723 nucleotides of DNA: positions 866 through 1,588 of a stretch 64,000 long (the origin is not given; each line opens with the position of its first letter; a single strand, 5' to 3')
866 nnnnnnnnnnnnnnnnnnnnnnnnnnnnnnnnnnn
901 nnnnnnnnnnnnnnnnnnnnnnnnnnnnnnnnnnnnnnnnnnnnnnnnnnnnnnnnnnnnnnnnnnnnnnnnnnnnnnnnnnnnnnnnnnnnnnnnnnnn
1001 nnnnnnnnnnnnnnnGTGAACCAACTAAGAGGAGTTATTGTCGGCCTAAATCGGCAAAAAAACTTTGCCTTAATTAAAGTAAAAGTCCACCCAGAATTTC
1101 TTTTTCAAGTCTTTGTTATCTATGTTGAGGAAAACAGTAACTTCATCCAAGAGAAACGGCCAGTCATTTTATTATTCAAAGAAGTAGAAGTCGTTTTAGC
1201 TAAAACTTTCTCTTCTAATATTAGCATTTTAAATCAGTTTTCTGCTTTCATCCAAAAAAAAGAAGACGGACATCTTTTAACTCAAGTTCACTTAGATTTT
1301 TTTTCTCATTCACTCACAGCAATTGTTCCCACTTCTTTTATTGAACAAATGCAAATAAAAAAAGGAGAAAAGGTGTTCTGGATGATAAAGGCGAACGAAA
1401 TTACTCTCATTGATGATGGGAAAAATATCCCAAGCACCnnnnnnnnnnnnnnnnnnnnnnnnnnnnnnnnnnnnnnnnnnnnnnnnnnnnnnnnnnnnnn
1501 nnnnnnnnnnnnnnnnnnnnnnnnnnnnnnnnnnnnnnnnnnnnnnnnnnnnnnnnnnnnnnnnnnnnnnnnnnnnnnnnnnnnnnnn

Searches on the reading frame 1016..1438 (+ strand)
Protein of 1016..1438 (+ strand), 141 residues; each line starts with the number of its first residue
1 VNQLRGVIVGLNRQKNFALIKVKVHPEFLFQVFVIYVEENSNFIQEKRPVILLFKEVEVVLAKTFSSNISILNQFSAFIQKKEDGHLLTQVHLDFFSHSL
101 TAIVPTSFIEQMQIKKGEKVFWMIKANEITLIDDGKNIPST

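Call 64: search_protein_families(library=pfam, proteins=[window:1016-1438:+], max_evalue=0.00001)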
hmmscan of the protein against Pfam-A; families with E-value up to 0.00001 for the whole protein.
window:1016-1438:+ (141 aa): 1 family
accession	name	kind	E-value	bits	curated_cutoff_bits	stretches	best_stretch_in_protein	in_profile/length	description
PF03459.23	TOBE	-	7.6e-09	36.1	22.3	1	70-130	2-63/64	TOBE domain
